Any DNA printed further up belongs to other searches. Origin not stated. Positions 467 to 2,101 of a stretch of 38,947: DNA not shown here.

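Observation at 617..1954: Hydrogenase large-subunit homolog has lost all four Ni-Fe cysteine ligands in an otherwise intact membrane-bound hydrogenase operon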

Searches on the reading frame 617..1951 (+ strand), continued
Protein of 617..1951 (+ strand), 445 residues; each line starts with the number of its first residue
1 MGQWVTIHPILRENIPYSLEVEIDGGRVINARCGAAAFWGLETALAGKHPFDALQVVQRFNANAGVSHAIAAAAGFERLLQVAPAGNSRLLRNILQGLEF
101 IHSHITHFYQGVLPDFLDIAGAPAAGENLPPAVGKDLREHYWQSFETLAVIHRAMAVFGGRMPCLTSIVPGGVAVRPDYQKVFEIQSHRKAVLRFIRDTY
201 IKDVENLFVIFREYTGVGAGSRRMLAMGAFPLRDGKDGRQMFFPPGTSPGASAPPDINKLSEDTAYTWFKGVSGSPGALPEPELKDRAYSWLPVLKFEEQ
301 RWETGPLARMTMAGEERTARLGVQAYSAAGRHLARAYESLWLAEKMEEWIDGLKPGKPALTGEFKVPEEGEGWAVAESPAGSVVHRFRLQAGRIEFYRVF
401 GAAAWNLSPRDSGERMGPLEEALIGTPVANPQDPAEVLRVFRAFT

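Call 8: find_encoding_contigs(protein=P0003, flank=10000, max_places=3)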
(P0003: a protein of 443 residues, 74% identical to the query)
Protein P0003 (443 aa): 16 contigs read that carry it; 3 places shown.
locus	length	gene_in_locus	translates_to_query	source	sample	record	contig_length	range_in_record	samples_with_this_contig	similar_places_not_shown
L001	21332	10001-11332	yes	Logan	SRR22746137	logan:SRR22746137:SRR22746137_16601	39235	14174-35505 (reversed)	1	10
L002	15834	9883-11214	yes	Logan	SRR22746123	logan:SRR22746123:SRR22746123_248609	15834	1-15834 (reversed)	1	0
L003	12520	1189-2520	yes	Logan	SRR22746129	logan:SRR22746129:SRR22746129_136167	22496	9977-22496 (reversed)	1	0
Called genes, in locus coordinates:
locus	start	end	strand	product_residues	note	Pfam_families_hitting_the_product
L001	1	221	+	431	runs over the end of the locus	PF11823:Se_S_carrier, PF04055:Radical_SAM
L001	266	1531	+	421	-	PF01926:MMR_HSR1, PF02421:FeoB_N (weak), PF18128:HydF_dimer, PF18133:HydF_tetramer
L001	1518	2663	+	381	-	PF00155:Aminotran_1_2, PF00266:Aminotran_5, PF01053:Cys_Met_Meta_PP (weak), PF01212:Beta_elim_lyase (weak), PF01041:DegT_DnrJ_EryC1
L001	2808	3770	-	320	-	PF01969:Ni_insertion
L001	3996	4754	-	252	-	PF00731:AIRC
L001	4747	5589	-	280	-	PF00733:Asn_synthase (faint)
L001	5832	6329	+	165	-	PF14584:DUF4446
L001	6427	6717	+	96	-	PF03698:UPF0180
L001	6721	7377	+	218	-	PF00156:Pribosyltran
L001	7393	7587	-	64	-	-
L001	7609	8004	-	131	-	-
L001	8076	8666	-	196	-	PF06866:DUF1256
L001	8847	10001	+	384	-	PF01058:Oxidored_q6, PF14720:NiFe_hyd_SSU_C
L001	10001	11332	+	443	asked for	PF00374:NiFeSe_Hases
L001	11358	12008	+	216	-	PF01292:Ni_hydr_CYTB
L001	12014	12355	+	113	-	PF01155:HypA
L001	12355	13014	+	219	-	PF03308:MeaB (weak), PF02492:cobW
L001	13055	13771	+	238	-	PF02674:Colicin_V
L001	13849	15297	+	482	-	PF02127:Peptidase_M18, PF05343:Peptidase_M42 (faint)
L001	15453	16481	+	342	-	PF00514:Arm (faint), PF02985:HEAT (faint), PF13646:HEAT_2, PF03130:HEAT_PBS (faint), PF12717:Cnd1 (faint), PF13513:HEAT_EZ (faint), PF13646:HEAT_2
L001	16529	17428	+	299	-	PF21088:MS_channel_1st, PF00924:MS_channel_2nd, PF21082:MS_channel_3rd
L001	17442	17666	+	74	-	PF06107:DUF951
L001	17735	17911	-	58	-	PF11127:YgaP-like_TM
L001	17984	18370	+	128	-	-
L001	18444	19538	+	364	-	PF01926:MMR_HSR1, PF02421:FeoB_N, PF06071:YchF-GTPase_C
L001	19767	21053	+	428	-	PF01053:Cys_Met_Meta_PP, PF01041:DegT_DnrJ_EryC1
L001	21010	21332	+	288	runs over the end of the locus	PF01738:DLH (faint), PF02129:Peptidase_S15 (weak), PF20434:BD-FAE (faint), PF20408:Abhydrolase_11 (faint), PF00561:Abhydrolase_1, PF12146:Hydrolase_4, PF12697:Abhydrolase_6, PF00326:Peptidase_S9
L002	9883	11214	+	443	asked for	PF00374:NiFeSe_Hases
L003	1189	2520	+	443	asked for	PF00374:NiFeSe_Hases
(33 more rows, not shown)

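Call 9: find_encoding_contigs(protein=P0004, flank=10000, max_places=2)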
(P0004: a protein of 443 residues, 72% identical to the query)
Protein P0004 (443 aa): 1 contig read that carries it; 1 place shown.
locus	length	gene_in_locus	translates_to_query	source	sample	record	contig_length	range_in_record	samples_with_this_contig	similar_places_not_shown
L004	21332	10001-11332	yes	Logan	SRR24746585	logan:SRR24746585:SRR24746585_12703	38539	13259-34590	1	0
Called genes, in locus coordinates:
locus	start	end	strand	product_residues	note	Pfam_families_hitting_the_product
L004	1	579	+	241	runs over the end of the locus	PF02527:GidB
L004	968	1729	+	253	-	PF00142:Fer4_NifH, PF01656:CbiA, PF02374:ArsA_ATPase (weak), PF06564:CBP_BcsQ, PF09140:MipZ (weak), PF10609:ParA, PF13614:AAA_31, PF09140:MipZ (weak)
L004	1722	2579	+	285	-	PF02195:ParB_N, PF17762:HTH_ParB, PF23552:ParB_C (weak)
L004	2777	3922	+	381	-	PF00266:Aminotran_5, PF01212:Beta_elim_lyase, PF01041:DegT_DnrJ_EryC1, PF01053:Cys_Met_Meta_PP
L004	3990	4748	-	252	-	PF00731:AIRC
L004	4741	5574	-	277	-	PF00733:Asn_synthase (weak), PF06508:QueC (faint)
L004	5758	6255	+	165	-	PF14584:DUF4446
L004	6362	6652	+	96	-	PF03698:UPF0180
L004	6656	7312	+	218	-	PF00156:Pribosyltran, PF14681:UPRTase (weak)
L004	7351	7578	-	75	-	-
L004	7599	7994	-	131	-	-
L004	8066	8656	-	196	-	PF06866:DUF1256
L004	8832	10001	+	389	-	PF01058:Oxidored_q6, PF14720:NiFe_hyd_SSU_C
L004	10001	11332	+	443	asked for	PF00374:NiFeSe_Hases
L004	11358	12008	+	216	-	PF01292:Ni_hydr_CYTB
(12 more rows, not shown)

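Call 14: find_related_loci(query=A2, collection=genome_contigs, flank=10000)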
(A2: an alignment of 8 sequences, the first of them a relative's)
Query A2 (445 aa) in genome_contigs; peptide patterns used: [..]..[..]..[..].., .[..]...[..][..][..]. (x = any residue, [..] = any of these).
39 stretches matched a pattern; 1 encode a relative of the query (tblastn E <= 1e-3); 1 distinct loci.
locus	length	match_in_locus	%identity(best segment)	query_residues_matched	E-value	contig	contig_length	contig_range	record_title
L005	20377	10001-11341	66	1-445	0e+0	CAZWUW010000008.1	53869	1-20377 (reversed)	MAG TPA_asm: uncultured Eubacteriales bacterium isolate SRP302447_co1_816 genome assembly, contig: NODE_1863_length_5386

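Call 17: find_encoding_contigs(protein=P0008, flank=10000, max_places=1)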
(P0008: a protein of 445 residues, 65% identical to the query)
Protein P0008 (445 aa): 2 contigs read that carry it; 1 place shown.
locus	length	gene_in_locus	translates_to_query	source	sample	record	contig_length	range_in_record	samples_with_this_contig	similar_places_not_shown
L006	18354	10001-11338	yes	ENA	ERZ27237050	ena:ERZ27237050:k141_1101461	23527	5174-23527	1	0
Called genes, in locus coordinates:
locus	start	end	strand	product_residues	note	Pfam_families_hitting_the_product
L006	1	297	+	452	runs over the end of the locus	PF04055:Radical_SAM, PF06968:BATS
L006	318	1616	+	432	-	PF11823:Se_S_carrier, PF04055:Radical_SAM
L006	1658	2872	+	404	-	PF00009:GTP_EFTU (faint), PF00350:Dynamin_N (faint), PF01926:MMR_HSR1, PF02421:FeoB_N (weak), PF18128:HydF_dimer, PF18133:HydF_tetramer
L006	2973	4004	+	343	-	PF00266:Aminotran_5, PF01053:Cys_Met_Meta_PP (weak), PF01212:Beta_elim_lyase (weak), PF01041:DegT_DnrJ_EryC1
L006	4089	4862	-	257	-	PF00731:AIRC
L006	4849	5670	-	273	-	-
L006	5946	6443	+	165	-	PF14584:DUF4446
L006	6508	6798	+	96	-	PF03698:UPF0180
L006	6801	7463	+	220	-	PF00156:Pribosyltran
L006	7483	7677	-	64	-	-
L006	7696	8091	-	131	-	-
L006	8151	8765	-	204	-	PF06866:DUF1256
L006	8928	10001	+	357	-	PF01058:Oxidored_q6, PF14720:NiFe_hyd_SSU_C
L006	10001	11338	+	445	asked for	PF00374:NiFeSe_Hases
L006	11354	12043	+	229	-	PF01292:Ni_hydr_CYTB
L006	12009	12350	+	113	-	PF01155:HypA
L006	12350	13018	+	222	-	PF02492:cobW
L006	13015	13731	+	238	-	PF02674:Colicin_V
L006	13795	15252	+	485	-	PF02127:Peptidase_M18, PF05343:Peptidase_M42 (faint)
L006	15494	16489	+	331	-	PF00514:Arm (faint), PF13513:HEAT_EZ (faint), PF13646:HEAT_2, PF03130:HEAT_PBS (faint), PF02985:HEAT (faint), PF13646:HEAT_2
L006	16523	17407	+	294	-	PF21088:MS_channel_1st (weak), PF00924:MS_channel_2nd, PF21082:MS_channel_3rd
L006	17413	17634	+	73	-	PF06107:DUF951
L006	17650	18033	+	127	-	-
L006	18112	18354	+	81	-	?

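Call 18: find_encoding_contigs(protein=P0007, flank=10000, max_places=1)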
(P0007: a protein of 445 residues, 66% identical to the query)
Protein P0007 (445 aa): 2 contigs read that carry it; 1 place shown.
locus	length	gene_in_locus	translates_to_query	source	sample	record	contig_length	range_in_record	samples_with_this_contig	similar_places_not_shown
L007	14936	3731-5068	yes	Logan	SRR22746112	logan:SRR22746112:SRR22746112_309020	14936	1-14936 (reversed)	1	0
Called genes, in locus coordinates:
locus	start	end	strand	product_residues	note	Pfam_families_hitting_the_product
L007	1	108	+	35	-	?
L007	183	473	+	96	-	PF03698:UPF0180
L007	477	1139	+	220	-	PF00156:Pribosyltran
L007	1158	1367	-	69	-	-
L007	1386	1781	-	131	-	-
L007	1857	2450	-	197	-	PF06866:DUF1256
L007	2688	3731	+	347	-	PF01058:Oxidored_q6, PF14720:NiFe_hyd_SSU_C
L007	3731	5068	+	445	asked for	PF00374:NiFeSe_Hases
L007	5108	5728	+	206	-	PF01292:Ni_hydr_CYTB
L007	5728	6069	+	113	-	PF01155:HypA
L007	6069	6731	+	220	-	PF03193:RsgA_GTPase (faint), PF03308:MeaB (faint), PF02492:cobW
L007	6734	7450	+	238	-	PF02674:Colicin_V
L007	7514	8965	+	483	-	PF02127:Peptidase_M18, PF05343:Peptidase_M42 (faint)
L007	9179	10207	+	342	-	PF13646:HEAT_2, PF03130:HEAT_PBS (faint), PF13513:HEAT_EZ (faint), PF00514:Arm (faint), PF02985:HEAT (faint), PF13646:HEAT_2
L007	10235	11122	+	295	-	PF21088:MS_channel_1st (weak), PF00924:MS_channel_2nd, PF21082:MS_channel_3rd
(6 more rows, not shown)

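Call 19: find_encoding_contigs(protein=P0002, flank=10000, max_places=1)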
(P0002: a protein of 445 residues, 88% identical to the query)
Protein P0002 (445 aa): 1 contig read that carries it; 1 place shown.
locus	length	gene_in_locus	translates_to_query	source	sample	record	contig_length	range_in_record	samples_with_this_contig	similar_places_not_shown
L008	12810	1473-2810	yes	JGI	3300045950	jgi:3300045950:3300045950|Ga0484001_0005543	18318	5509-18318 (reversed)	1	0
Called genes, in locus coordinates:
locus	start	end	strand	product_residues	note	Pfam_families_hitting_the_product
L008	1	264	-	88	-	?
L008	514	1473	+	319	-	PF01058:Oxidored_q6, PF14720:NiFe_hyd_SSU_C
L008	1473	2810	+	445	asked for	PF00374:NiFeSe_Hases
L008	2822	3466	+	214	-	PF01292:Ni_hydr_CYTB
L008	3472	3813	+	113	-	PF01155:HypA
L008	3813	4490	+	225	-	PF03308:MeaB (faint), PF02492:cobW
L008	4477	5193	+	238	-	PF02674:Colicin_V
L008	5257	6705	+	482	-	PF02127:Peptidase_M18, PF05343:Peptidase_M42 (faint)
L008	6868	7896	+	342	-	PF00514:Arm (faint), PF13646:HEAT_2, PF03130:HEAT_PBS (faint), PF12717:Cnd1 (faint), PF13513:HEAT_EZ (faint), PF02985:HEAT (faint), PF13646:HEAT_2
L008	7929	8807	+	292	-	PF21088:MS_channel_1st (weak), PF00924:MS_channel_2nd, PF21082:MS_channel_3rd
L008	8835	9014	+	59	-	PF06107:DUF951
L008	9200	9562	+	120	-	-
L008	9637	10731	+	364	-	PF01926:MMR_HSR1, PF02421:FeoB_N, PF06071:YchF-GTPase_C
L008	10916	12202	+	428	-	PF01053:Cys_Met_Meta_PP, PF00155:Aminotran_1_2 (weak), PF01041:DegT_DnrJ_EryC1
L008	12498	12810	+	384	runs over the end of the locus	PF00266:Aminotran_5, PF01212:Beta_elim_lyase (faint), PF01041:DegT_DnrJ_EryC1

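Call 20: find_encoding_contigs(protein=P0005, flank=10000, max_places=1)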
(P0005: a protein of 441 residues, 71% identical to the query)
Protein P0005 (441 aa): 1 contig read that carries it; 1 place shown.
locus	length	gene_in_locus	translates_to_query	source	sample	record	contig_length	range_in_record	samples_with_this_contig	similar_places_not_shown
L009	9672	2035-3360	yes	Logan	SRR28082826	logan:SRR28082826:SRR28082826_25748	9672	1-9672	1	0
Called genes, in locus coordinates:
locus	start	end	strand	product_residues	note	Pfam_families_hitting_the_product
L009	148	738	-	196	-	PF06866:DUF1256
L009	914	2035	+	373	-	PF01058:Oxidored_q6, PF14720:NiFe_hyd_SSU_C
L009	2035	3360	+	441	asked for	PF00374:NiFeSe_Hases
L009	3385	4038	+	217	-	PF01292:Ni_hydr_CYTB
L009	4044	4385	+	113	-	PF01155:HypA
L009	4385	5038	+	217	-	PF02492:cobW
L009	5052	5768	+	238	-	PF02674:Colicin_V (weak)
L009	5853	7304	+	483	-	PF02127:Peptidase_M18, PF05343:Peptidase_M42 (faint)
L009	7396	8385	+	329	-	PF13513:HEAT_EZ (faint), PF02985:HEAT (faint), PF13646:HEAT_2, PF03130:HEAT_PBS (faint), PF13646:HEAT_2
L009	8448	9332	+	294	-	PF21088:MS_channel_1st (weak), PF00924:MS_channel_2nd, PF21082:MS_channel_3rd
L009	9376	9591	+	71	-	PF06107:DUF951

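Call 24: search_solved_structures(query=L001:8847-9998:+, show_alignments=2, max_evalue=1e-30)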
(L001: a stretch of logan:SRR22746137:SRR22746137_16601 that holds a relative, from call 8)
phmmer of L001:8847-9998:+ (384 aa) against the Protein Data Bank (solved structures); distinct sequences matched with E-value up to 1e-30: 43.
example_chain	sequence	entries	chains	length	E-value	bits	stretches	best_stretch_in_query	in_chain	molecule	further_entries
4kl8_S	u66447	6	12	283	8.3e-76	258.6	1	41-301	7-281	Periplasmic [NiFeSe] hydrogenase small subunit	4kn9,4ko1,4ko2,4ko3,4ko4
1cc1_S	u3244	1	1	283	8.6e-76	258.6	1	41-301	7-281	HYDROGENASE (SMALL SUBUNIT)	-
2wpn_A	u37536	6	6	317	4e-71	243.2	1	4-301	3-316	PERIPLASMIC [NIFESE] HYDROGENASE, SMALL SUBUNIT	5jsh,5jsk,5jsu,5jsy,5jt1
3ze6_A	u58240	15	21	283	2e-63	217.8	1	41-301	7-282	PERIPLASMIC [NIFESE] HYDROGENASE, SMALL SUBUNIT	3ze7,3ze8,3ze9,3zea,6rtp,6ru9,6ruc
3myr_A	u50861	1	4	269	4.1e-58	200.4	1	43-294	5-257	Hydrogenase (NiFe) small subunit HydA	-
1frv_A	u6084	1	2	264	2.5e-55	191.2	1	42-301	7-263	HYDROGENASE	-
1yq9_A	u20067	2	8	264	3.5e-55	190.7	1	42-301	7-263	Periplasmic [NiFe] hydrogenase small subunit | PERIPLASMIC HYDROGENASE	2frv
8pou_S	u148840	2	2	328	2.1e-54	188.1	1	41-339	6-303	Uptake hydrogenase small subunit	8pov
4gd3_S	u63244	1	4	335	2.6e-54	187.8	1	42-335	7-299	Hydrogenase-1 small chain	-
6g94_S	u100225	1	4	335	6.1e-54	186.7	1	42-335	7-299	Hydrogenase-1 small chain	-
7odg_S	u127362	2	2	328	1.6e-53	185.3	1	41-339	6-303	Uptake hydrogenase small subunit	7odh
8pow_S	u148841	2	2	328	3.8e-53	184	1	41-339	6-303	Uptake hydrogenase small subunit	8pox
8poy_S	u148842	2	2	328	3.8e-53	184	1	41-339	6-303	Uptake hydrogenase small subunit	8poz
6fpi_S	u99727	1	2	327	1e-52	182.6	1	42-335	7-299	Hydrogenase-1 small chain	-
3uqy_S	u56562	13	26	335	1.1e-52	182.5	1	42-335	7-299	Hydrogenase-1 small chain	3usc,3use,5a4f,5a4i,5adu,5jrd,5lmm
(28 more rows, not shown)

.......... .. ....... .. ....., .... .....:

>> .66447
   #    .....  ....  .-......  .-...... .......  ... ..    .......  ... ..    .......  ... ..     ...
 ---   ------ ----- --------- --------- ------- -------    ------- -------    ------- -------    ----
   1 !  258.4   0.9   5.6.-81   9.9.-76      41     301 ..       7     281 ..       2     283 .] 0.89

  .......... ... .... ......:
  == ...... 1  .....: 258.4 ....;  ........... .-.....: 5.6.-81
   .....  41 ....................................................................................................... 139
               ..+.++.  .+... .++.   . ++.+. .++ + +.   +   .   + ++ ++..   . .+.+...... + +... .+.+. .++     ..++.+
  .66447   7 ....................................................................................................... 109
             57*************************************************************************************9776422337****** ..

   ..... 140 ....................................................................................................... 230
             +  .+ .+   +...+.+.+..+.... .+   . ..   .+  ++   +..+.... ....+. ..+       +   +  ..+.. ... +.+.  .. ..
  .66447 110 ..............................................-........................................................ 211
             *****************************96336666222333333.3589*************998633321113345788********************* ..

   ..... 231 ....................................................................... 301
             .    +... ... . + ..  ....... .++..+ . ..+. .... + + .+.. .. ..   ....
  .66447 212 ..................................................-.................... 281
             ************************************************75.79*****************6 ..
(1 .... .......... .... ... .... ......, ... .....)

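Call 38: search_protein_representatives(alignment_id=A2)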
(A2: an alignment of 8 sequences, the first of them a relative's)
Query: 8 sequences, 445 profile positions. Proteins with E-value up to 0.001 (for the whole library): 2311; up to 1e-10: 926; up to 1e-30: 242. The best 150 are listed.
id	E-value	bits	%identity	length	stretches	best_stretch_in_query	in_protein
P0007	1.9e-256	867.3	-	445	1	1-445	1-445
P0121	3.8e-98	345.6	-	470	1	3-444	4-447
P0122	6.7e-96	338.2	-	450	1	1-444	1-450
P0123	1.8e-95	336.8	-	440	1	5-444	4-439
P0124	1.5e-94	333.7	-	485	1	4-444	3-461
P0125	1.6e-94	333.6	-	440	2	139-445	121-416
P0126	2.2e-93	329.9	-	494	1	1-444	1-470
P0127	8.1e-90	318.1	-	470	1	4-444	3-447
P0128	1.0e-88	314.5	-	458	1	5-444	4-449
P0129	3.8e-88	312.6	-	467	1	4-444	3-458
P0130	3.4e-86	306.2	-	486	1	8-445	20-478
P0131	1.1e-85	304.6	-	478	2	131-444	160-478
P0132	1.3e-84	301.0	-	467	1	3-444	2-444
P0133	6.3e-82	292.1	-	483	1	4-444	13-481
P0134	3.8e-81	289.6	-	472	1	1-444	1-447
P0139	2.6e-78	280.2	-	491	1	5-444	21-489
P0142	3.2e-75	270.0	-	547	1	5-444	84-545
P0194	2.5e-53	197.9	-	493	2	134-424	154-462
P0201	5.1e-52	193.6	-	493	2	135-423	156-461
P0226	6.7e-47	176.7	-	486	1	35-440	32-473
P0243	5.7e-44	167.0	-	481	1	41-426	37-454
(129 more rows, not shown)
